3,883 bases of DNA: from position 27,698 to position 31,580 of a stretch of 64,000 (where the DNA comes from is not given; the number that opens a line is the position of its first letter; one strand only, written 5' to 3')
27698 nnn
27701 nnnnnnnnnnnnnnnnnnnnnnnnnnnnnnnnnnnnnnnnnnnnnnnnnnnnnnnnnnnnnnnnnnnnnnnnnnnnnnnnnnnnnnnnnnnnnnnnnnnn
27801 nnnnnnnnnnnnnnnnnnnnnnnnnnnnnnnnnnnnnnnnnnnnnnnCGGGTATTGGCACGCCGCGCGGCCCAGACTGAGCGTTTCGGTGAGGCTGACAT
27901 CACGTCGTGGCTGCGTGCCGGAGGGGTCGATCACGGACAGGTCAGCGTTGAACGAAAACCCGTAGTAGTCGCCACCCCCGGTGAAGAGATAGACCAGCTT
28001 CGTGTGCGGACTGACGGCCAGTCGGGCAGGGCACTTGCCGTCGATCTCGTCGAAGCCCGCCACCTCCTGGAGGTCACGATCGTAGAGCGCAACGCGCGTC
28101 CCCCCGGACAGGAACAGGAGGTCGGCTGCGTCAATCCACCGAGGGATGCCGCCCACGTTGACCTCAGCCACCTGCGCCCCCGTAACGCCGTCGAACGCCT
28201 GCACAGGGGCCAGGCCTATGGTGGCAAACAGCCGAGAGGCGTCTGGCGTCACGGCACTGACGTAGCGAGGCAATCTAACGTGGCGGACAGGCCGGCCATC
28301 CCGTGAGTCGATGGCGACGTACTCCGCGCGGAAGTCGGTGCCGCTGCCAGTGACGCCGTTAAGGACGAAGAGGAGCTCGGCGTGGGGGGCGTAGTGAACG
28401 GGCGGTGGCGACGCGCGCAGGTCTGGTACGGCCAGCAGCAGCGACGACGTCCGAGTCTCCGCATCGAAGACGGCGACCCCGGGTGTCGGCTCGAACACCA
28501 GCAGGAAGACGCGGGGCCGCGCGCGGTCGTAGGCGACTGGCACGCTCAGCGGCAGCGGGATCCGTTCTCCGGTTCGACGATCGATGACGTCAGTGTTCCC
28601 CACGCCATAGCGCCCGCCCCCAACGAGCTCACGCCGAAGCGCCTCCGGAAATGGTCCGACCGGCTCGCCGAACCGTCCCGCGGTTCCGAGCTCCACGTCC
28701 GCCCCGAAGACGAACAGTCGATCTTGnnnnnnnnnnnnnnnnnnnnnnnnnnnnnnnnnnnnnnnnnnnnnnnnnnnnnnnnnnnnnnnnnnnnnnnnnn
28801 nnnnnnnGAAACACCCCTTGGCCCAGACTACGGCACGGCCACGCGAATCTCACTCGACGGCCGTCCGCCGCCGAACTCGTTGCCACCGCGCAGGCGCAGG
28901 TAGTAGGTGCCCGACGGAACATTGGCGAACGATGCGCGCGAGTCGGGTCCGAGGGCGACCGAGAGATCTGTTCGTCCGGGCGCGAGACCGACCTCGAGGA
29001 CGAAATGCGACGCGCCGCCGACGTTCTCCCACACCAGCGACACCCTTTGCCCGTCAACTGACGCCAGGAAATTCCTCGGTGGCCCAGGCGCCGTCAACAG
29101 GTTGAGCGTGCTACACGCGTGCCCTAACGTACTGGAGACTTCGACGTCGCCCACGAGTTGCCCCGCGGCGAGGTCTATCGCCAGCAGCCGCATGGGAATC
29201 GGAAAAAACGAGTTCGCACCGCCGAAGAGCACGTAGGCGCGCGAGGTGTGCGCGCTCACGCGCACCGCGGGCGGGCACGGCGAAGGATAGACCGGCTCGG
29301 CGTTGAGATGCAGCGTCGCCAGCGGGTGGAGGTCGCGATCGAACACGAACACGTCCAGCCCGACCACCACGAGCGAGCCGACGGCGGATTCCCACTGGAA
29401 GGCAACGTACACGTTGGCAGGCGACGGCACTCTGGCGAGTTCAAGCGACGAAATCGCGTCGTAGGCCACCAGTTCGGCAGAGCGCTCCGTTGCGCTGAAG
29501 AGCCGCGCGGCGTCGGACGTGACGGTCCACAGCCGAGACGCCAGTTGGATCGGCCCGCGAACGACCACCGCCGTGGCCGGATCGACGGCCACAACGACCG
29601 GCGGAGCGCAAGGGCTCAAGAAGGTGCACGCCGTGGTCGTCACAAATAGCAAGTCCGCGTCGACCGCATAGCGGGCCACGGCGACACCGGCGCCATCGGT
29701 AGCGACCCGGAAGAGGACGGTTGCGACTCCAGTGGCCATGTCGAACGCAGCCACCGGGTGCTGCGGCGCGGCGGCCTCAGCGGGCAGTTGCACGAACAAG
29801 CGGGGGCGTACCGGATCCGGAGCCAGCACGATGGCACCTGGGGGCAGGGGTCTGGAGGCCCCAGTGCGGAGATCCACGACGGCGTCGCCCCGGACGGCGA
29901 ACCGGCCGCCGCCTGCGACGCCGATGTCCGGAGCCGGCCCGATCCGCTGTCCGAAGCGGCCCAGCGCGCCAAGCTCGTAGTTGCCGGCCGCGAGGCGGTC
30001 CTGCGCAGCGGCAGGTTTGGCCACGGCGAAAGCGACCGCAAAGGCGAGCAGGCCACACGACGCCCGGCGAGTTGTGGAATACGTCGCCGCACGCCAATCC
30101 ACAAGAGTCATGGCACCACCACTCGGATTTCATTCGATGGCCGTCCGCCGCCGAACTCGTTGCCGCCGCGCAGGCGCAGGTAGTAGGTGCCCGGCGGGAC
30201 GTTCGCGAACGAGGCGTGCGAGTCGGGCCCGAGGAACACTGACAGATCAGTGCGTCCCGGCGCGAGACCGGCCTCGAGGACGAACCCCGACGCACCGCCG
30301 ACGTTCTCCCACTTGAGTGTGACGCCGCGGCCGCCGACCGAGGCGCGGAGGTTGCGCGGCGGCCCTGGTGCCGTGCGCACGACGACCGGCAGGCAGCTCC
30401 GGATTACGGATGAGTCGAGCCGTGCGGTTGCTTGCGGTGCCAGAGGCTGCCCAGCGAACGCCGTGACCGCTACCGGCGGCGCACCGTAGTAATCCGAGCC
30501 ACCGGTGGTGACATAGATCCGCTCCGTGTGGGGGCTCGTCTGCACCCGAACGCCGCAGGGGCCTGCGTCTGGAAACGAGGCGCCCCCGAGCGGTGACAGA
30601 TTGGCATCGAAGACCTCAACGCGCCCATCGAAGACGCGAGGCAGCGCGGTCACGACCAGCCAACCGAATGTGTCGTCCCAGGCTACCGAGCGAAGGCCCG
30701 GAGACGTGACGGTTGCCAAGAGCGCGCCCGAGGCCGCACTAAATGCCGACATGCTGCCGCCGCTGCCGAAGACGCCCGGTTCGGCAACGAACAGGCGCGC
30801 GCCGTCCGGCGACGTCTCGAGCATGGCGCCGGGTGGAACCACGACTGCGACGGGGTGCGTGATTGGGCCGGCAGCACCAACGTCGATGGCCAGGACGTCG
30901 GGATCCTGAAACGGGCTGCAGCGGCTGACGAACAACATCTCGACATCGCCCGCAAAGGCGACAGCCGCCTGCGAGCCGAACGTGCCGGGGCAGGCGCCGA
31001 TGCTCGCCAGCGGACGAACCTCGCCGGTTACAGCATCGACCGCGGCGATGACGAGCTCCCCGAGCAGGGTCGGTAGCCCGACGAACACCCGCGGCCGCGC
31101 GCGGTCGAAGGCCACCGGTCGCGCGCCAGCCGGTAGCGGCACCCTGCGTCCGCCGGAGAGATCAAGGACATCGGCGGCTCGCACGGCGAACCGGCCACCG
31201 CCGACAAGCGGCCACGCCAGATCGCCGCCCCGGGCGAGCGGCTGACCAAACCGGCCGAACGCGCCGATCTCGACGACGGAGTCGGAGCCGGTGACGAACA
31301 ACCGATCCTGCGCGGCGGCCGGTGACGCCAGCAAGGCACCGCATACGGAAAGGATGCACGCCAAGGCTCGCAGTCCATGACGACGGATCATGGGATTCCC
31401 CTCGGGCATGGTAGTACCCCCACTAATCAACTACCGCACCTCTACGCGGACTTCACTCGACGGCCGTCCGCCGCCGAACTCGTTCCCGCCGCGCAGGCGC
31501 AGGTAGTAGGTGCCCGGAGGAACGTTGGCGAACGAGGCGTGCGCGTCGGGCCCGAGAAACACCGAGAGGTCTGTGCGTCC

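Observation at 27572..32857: Sigma54-type promoter driving four tandem paralogs of a secreted propeller-FN3 protein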

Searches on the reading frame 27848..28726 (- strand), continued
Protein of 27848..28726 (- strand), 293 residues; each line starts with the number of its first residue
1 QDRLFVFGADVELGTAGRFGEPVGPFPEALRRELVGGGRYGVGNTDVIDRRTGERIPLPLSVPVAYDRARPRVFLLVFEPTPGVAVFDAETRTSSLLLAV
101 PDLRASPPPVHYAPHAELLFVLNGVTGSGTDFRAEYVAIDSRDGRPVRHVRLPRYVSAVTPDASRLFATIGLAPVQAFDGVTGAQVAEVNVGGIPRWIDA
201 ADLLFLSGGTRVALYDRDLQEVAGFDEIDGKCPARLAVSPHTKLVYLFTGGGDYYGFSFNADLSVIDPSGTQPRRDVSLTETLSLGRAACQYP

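Call 50: search_protein_families(library=ncbifam, proteins=[P0168, P0169, P0171, P0173, P0174, P0175, P0177, P0179, P0184, P0176], max_evalue=0.001)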
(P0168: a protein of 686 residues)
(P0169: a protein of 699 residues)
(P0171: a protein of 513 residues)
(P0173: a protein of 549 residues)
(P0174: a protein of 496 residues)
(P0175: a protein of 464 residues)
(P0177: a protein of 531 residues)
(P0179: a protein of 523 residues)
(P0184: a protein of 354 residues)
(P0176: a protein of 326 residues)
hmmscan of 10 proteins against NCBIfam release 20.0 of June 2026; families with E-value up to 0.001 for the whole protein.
P0168 (686 aa): 16 families
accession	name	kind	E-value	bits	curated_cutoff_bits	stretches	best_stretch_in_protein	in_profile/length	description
TIGR02276.1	beta_rpt_yvtn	repeat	3.5e-89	292.6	27.85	9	191-232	1-42/42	beta-propeller repeat protein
TIGR03866.1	PQQ_ABC_repeats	subfamily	2.3e-71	240.4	287.3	5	120-236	22-137/310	PQQ-dependent catabolism-associated beta-propeller protein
NF052340.1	hydrazine_beta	equivalog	5.6e-56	190.2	560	5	92-249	38-184/372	hydrazine synthase subunit beta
NF052280.1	7_blade_YncE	equivalog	2.9e-43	148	400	3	205-366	151-315/338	7-bladed beta-propeller protein YncE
NF048007.1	MmpL3Stblzr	equivalog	3.5e-41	141.6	600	5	114-200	243-326/366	MmpL3/TtfA transport complex stabilizer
NF052342.1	hydrazine_BC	exception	1.5e-40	139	1250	5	456-602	41-185/690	hydrazine synthase subunit beta-gamma fusion subunit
NF038117.1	choice_anch_I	subfamily_domain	1.4e-27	96.7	300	3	401-476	47-117/458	choice-of-anchor I family protein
NF052460.1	L-NosZ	equivalog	5.7e-22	77.9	700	3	117-367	22-275/480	clade III lactonase-type nitrous-oxide reductase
TIGR03907.1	QH_beta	equivalog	2.6e-13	49.8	223.2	0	436-514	13-101/338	quinohemoprotein amine dehydrogenase subunit beta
NF053768.1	CIS12_fam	equivalog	2.5e-10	39.7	860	1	442-604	32-186/715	CIS12 family contractile injection system protein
NF008258.1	PRK11028.1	equivalog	6.3e-09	35.4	370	0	180-217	174-211/330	6-phosphogluconolactonase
NF035926.1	scyF_NHL_VPEP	equivalog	3.7e-08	32.9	350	0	141-217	200-281/376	scytonemin biosynthesis PEP-CTERM protein ScyF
NF050136.1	PGL_lacton_Staph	exception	2.7e-07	29.9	500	0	537-607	239-309/341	6-phosphogluconolactonase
NF038015.2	AztD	exception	1e-06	27.7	400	0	431-545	232-353/356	zinc metallochaperone AztD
NF052453.1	MthilOxMtoX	equivalog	2.1e-05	23.1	650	0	131-202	281-354/408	methanethiol oxidase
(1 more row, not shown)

P0169 (699 aa): 17 families
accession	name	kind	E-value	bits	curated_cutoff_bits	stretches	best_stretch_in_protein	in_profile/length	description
TIGR03866.1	PQQ_ABC_repeats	subfamily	1.8e-77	260.5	287.3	6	344-470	21-147/310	PQQ-dependent catabolism-associated beta-propeller protein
NF052340.1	hydrazine_beta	equivalog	9.6e-64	215.8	560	6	608-698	37-125/372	hydrazine synthase subunit beta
TIGR02276.1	beta_rpt_yvtn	repeat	2.7e-61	203.3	27.85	5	415-456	1-42/42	beta-propeller repeat protein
NF052342.1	hydrazine_BC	exception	6.7e-54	183.2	1250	5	334-517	51-238/690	hydrazine synthase subunit beta-gamma fusion subunit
NF052280.1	7_blade_YncE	equivalog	2.5e-50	171.2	400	5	254-423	151-316/338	7-bladed beta-propeller protein YncE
NF048007.1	MmpL3Stblzr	equivalog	1.3e-36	126.5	600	4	253-470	113-330/366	MmpL3/TtfA transport complex stabilizer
NF052460.1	L-NosZ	equivalog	1.7e-28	99.4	700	4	364-511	43-190/480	clade III lactonase-type nitrous-oxide reductase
TIGR03907.1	QH_beta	equivalog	5.3e-17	61.9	223.2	0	537-621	11-98/338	quinohemoprotein amine dehydrogenase subunit beta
NF038117.1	choice_anch_I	subfamily_domain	1.2e-15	57.4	300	0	425-469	72-116/458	choice-of-anchor I family protein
NF053768.1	CIS12_fam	equivalog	1.4e-08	33.9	860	0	75-203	47-175/715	CIS12 family contractile injection system protein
NF008258.1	PRK11028.1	equivalog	1.9e-08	33.8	370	0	360-621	32-290/330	6-phosphogluconolactonase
NF038015.2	AztD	exception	4.4e-07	29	400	0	372-454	273-352/356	zinc metallochaperone AztD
TIGR02658.1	TTQ_MADH_Hv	equivalog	9.3e-06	24.7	454.45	0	253-391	34-179/358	methylamine dehydrogenase (amicyanin) large subunit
TIGR04244.1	nitrous_NosZ_RR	equivalog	2.9e-05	22.8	625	0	350-393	301-344/627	TAT-dependent nitrous-oxide reductase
TIGR02800.1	propeller_TolB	equivalog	5.4e-05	22.3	343.15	0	533-604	211-279/418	Tol-Pal system beta propeller repeat protein TolB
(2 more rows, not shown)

P0171 (513 aa): 13 families
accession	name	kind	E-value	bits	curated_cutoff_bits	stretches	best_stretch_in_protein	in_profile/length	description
TIGR02276.1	beta_rpt_yvtn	repeat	2.3e-60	200.3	27.85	6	5-46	1-42/42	beta-propeller repeat protein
TIGR03866.1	PQQ_ABC_repeats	subfamily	2.2e-40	138.7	287.3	3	52-228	13-186/310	PQQ-dependent catabolism-associated beta-propeller protein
NF052340.1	hydrazine_beta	equivalog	6.5e-38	130.7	560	2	2-161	39-203/372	hydrazine synthase subunit beta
NF052342.1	hydrazine_BC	exception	2.2e-31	108.8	1250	2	2-159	45-207/690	hydrazine synthase subunit beta-gamma fusion subunit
NF048007.1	MmpL3Stblzr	equivalog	6.5e-24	84.8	600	3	16-107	246-336/366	MmpL3/TtfA transport complex stabilizer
NF052280.1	7_blade_YncE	equivalog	7.9e-24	84.1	400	3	7-55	268-316/338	7-bladed beta-propeller protein YncE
NF052460.1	L-NosZ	equivalog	8.2e-20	70.8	700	1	4-225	51-272/480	clade III lactonase-type nitrous-oxide reductase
NF038117.1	choice_anch_I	subfamily_domain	1.1e-11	44.3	300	0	16-60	73-117/458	choice-of-anchor I family protein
TIGR03907.1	QH_beta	equivalog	2.6e-11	43.2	223.2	1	52-142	4-99/338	quinohemoprotein amine dehydrogenase subunit beta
NF052453.1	MthilOxMtoX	equivalog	2.9e-09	35.9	650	1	113-185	279-352/408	methanethiol oxidase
NF053768.1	CIS12_fam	equivalog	9.6e-07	27.8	860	0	123-227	85-185/715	CIS12 family contractile injection system protein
TIGR04244.1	nitrous_NosZ_RR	equivalog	9.4e-05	21.1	625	0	101-154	290-345/627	TAT-dependent nitrous-oxide reductase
NF033523.0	lasso_peptidase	equivalog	0.00055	18.8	400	0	132-189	96-154/638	Atxe2 family lasso peptide isopeptidase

P0173 (549 aa): 11 families
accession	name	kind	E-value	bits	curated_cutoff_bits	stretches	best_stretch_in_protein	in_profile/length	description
TIGR03866.1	PQQ_ABC_repeats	subfamily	4.5e-52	177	287.3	3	121-313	11-197/310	PQQ-dependent catabolism-associated beta-propeller protein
TIGR02276.1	beta_rpt_yvtn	repeat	4.5e-52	173.8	27.85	5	161-203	1-42/42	beta-propeller repeat protein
NF052340.1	hydrazine_beta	equivalog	7.9e-35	120.6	560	2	67-185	35-152/372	hydrazine synthase subunit beta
NF052342.1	hydrazine_BC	exception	6e-28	97.4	1250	2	66-211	40-184/690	hydrazine synthase subunit beta-gamma fusion subunit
NF048007.1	MmpL3Stblzr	equivalog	5.6e-24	85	600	3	131-213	248-326/366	MmpL3/TtfA transport complex stabilizer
NF052460.1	L-NosZ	equivalog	1.2e-22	80.1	700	2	41-211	106-274/480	clade III lactonase-type nitrous-oxide reductase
NF052280.1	7_blade_YncE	equivalog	6e-20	71.3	400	2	33-212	137-316/338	7-bladed beta-propeller protein YncE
NF038117.1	choice_anch_I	subfamily_domain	2.1e-12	46.7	300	0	91-129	77-115/458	choice-of-anchor I family protein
TIGR03907.1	QH_beta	equivalog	1.3e-08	34.4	223.2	0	90-142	12-66/338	quinohemoprotein amine dehydrogenase subunit beta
NF035926.1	scyF_NHL_VPEP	equivalog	0.00031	20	350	0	152-229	199-278/376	scytonemin biosynthesis PEP-CTERM protein ScyF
NF053768.1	CIS12_fam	equivalog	0.00039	19.2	860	0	95-211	30-144/715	CIS12 family contractile injection system protein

P0174 (496 aa): 8 families
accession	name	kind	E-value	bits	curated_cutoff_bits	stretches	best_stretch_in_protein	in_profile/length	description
TIGR02276.1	beta_rpt_yvtn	repeat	1.6e-28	98.4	27.85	3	219-246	1-29/42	beta-propeller repeat protein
TIGR03866.1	PQQ_ABC_repeats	subfamily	5.7e-26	91.3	287.3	3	76-268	48-229/310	PQQ-dependent catabolism-associated beta-propeller protein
NF048007.1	MmpL3Stblzr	equivalog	1.4e-23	83.6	600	3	93-241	206-339/366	MmpL3/TtfA transport complex stabilizer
NF052340.1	hydrazine_beta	equivalog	3.9e-22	78.8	560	2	115-278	38-184/372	hydrazine synthase subunit beta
NF052342.1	hydrazine_BC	exception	4.6e-18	64.7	1250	3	24-180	43-188/690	hydrazine synthase subunit beta-gamma fusion subunit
NF052280.1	7_blade_YncE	equivalog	1.3e-14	53.8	400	2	181-247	142-208/338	7-bladed beta-propeller protein YncE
TIGR03907.1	QH_beta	equivalog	3e-10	39.7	223.2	0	115-242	38-167/338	quinohemoprotein amine dehydrogenase subunit beta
NF038117.1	choice_anch_I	subfamily_domain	3.6e-08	32.7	300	1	119-238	8-135/458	choice-of-anchor I family protein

P0175 (464 aa): 15 families
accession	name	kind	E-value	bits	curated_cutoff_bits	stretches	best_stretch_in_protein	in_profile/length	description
TIGR02276.1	beta_rpt_yvtn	repeat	2.3e-70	232.3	27.85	6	101-142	1-42/42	beta-propeller repeat protein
TIGR03866.1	PQQ_ABC_repeats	subfamily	1e-58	198.8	287.3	2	106-304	13-205/310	PQQ-dependent catabolism-associated beta-propeller protein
NF052342.1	hydrazine_BC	exception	1.8e-55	188.4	1250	4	135-278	40-180/690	hydrazine synthase subunit beta-gamma fusion subunit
NF052340.1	hydrazine_beta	equivalog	9.9e-43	146.6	560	3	54-194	38-176/372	hydrazine synthase subunit beta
NF052460.1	L-NosZ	equivalog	1.5e-31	109.5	700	2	137-308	46-216/480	clade III lactonase-type nitrous-oxide reductase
NF048007.1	MmpL3Stblzr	equivalog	2.9e-31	109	600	4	203-298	249-339/366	MmpL3/TtfA transport complex stabilizer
NF038117.1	choice_anch_I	subfamily_domain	1.1e-22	80.5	300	2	157-201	73-116/458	choice-of-anchor I family protein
NF052280.1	7_blade_YncE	equivalog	1.3e-22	80.1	400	2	158-312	149-303/338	7-bladed beta-propeller protein YncE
TIGR03907.1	QH_beta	equivalog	2.2e-16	59.9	223.2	2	24-80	6-64/338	quinohemoprotein amine dehydrogenase subunit beta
TIGR04244.1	nitrous_NosZ_RR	equivalog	3.7e-07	29.1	625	0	202-253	292-345/627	TAT-dependent nitrous-oxide reductase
NF053768.1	CIS12_fam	equivalog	3.1e-06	26.1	860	1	38-145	33-179/715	CIS12 family contractile injection system protein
NF008258.1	PRK11028.1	equivalog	1.1e-05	24.8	370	0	35-250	22-256/330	6-phosphogluconolactonase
NF038015.2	AztD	exception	1.9e-05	23.6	400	1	30-142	236-354/356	zinc metallochaperone AztD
NF035926.1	scyF_NHL_VPEP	equivalog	4.9e-05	22.6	350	0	225-301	154-234/376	scytonemin biosynthesis PEP-CTERM protein ScyF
NF050136.1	PGL_lacton_Staph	exception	0.00037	19.6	500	0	42-144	182-297/341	6-phosphogluconolactonase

P0177 (531 aa): 13 families
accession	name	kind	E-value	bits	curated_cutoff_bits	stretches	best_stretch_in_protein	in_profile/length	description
TIGR02276.1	beta_rpt_yvtn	repeat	6e-68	224.6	27.85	7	282-321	1-40/42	beta-propeller repeat protein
TIGR03866.1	PQQ_ABC_repeats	subfamily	1.8e-49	168.5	287.3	3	21-155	7-137/310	PQQ-dependent catabolism-associated beta-propeller protein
NF052340.1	hydrazine_beta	equivalog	1.6e-43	149.2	560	3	187-325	33-172/372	hydrazine synthase subunit beta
NF052342.1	hydrazine_BC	exception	2.6e-35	121.7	1250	3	187-325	39-178/690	hydrazine synthase subunit beta-gamma fusion subunit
NF052460.1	L-NosZ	equivalog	9.2e-27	93.7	700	2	185-326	41-185/480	clade III lactonase-type nitrous-oxide reductase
NF048007.1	MmpL3Stblzr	equivalog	2e-26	93.1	600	2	28-260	104-337/366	MmpL3/TtfA transport complex stabilizer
NF052280.1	7_blade_YncE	equivalog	5.6e-22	78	400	1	105-290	133-316/338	7-bladed beta-propeller protein YncE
NF038117.1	choice_anch_I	subfamily_domain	7e-15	54.8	300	0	210-254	76-130/458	choice-of-anchor I family protein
TIGR03907.1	QH_beta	equivalog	1.7e-11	43.9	223.2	1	209-289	11-97/338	quinohemoprotein amine dehydrogenase subunit beta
NF008258.1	PRK11028.1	equivalog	3e-06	26.6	370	0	202-304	6-112/330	6-phosphogluconolactonase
NF053768.1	CIS12_fam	equivalog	0.00012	21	860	0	101-218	46-157/715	CIS12 family contractile injection system protein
NF050136.1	PGL_lacton_Staph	exception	0.00036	19.7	500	0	145-218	191-271/341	6-phosphogluconolactonase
NF038015.2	AztD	exception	0.00037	19.4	400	0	240-280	314-353/356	zinc metallochaperone AztD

P0179 (523 aa): 13 families
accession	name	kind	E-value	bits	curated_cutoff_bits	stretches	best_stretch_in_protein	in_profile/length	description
TIGR02276.1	beta_rpt_yvtn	repeat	7.8e-65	214.6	27.85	7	120-162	1-42/42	beta-propeller repeat protein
TIGR03866.1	PQQ_ABC_repeats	subfamily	7.3e-52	176.4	287.3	2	29-231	3-202/310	PQQ-dependent catabolism-associated beta-propeller protein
NF052340.1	hydrazine_beta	equivalog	2.7e-47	161.6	560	3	69-193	34-158/372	hydrazine synthase subunit beta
NF052342.1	hydrazine_BC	exception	7.8e-35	120.2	1250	3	112-255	40-184/690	hydrazine synthase subunit beta-gamma fusion subunit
NF052460.1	L-NosZ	equivalog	2.4e-30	105.5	700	2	38-231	56-251/480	clade III lactonase-type nitrous-oxide reductase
NF048007.1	MmpL3Stblzr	equivalog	2.8e-25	89.2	600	3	180-303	208-329/366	MmpL3/TtfA transport complex stabilizer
NF052280.1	7_blade_YncE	equivalog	1.3e-23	83.4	400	2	46-213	149-316/338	7-bladed beta-propeller protein YncE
NF038117.1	choice_anch_I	subfamily_domain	3.7e-16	59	300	1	34-96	63-125/458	choice-of-anchor I family protein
TIGR03907.1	QH_beta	equivalog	2.4e-13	49.9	223.2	1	134-214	12-99/338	quinohemoprotein amine dehydrogenase subunit beta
NF053768.1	CIS12_fam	equivalog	1e-08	34.3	860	1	186-314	34-158/715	CIS12 family contractile injection system protein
NF038015.2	AztD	exception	8.6e-07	28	400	0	162-203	312-353/356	zinc metallochaperone AztD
NF052453.1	MthilOxMtoX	equivalog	3.5e-05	22.4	650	0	146-215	282-353/408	methanethiol oxidase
NF008258.1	PRK11028.1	equivalog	0.0005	19.3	370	0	194-283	34-125/330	6-phosphogluconolactonase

P0184 (354 aa): 11 families
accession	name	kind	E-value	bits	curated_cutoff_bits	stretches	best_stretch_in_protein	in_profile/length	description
TIGR02276.1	beta_rpt_yvtn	repeat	3.7e-57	190.1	27.85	5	176-213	1-37/42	beta-propeller repeat protein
TIGR03866.1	PQQ_ABC_repeats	subfamily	4.6e-35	121.2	287.3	2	7-136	10-137/310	PQQ-dependent catabolism-associated beta-propeller protein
NF052340.1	hydrazine_beta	equivalog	8.9e-32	110.6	560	2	82-204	34-156/372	hydrazine synthase subunit beta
NF052342.1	hydrazine_BC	exception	3e-26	91.8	1250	2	82-208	40-166/690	hydrazine synthase subunit beta-gamma fusion subunit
NF048007.1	MmpL3Stblzr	equivalog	8.6e-25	87.7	600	4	101-199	246-339/366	MmpL3/TtfA transport complex stabilizer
NF052460.1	L-NosZ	equivalog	4.2e-20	71.7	700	1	4-202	51-251/480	clade III lactonase-type nitrous-oxide reductase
NF052280.1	7_blade_YncE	equivalog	2.9e-15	55.9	400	3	62-141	240-316/338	7-bladed beta-propeller protein YncE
NF038117.1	choice_anch_I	subfamily_domain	1.6e-14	53.7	300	3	102-144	74-115/458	choice-of-anchor I family protein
TIGR03503.1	TIGR03503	hypoth_equivalog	2.9e-09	36.4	305.6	0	2-28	34-60/374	TIGR03503 family protein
TIGR03907.1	QH_beta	equivalog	4.2e-08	32.7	223.2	0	57-140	8-97/338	quinohemoprotein amine dehydrogenase subunit beta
NF053768.1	CIS12_fam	equivalog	4e-05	22.5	860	1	36-178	41-179/715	CIS12 family contractile injection system protein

P0176 (326 aa): 11 families
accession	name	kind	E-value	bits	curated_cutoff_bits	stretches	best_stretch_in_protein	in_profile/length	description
TIGR02276.1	beta_rpt_yvtn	repeat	6.6e-39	131.6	27.85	4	135-174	1-40/42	beta-propeller repeat protein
NF052340.1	hydrazine_beta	equivalog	1.8e-32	112.8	560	3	78-224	31-177/372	hydrazine synthase subunit beta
TIGR03866.1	PQQ_ABC_repeats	subfamily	1.1e-29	103.5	287.3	1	1-289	9-294/310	PQQ-dependent catabolism-associated beta-propeller protein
NF052460.1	L-NosZ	equivalog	1.2e-24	86.7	700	2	6-222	58-271/480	clade III lactonase-type nitrous-oxide reductase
NF052342.1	hydrazine_BC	exception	3.6e-20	71.7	1250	2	10-139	58-181/690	hydrazine synthase subunit beta-gamma fusion subunit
NF048007.1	MmpL3Stblzr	equivalog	1.1e-19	70.8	600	2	14-197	168-336/366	MmpL3/TtfA transport complex stabilizer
NF052280.1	7_blade_YncE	equivalog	5e-19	68.3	400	1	84-185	220-316/338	7-bladed beta-propeller protein YncE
NF038117.1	choice_anch_I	subfamily_domain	7.1e-11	41.6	300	1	104-246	74-212/458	choice-of-anchor I family protein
NF052453.1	MthilOxMtoX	equivalog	2.7e-09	35.9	650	0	166-231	287-356/408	methanethiol oxidase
TIGR03907.1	QH_beta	equivalog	1.3e-06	27.8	223.2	0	107-184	13-97/338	quinohemoprotein amine dehydrogenase subunit beta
NF053768.1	CIS12_fam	equivalog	2.5e-06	26.5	860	1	83-229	47-187/715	CIS12 family contractile injection system protein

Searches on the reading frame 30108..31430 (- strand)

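Call 3: search_protein_families(library=pfam, proteins=[window:30108-31430:-], max_evalue=1)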
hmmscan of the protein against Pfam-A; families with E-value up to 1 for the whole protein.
window:30108-31430:- (440 aa): 1 family
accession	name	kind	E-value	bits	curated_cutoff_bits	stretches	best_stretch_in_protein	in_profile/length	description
PF07495.19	Y_Y_Y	-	0.35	11.3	26.6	1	401-422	25-46/65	Y_Y_Y domain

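Call 6: search_protein_families(library=ncbifam, proteins=[window:30108-31391:-], max_evalue=1)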
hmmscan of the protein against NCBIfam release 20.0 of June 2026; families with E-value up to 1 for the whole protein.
window:30108-31391:- (427 aa): 0 families
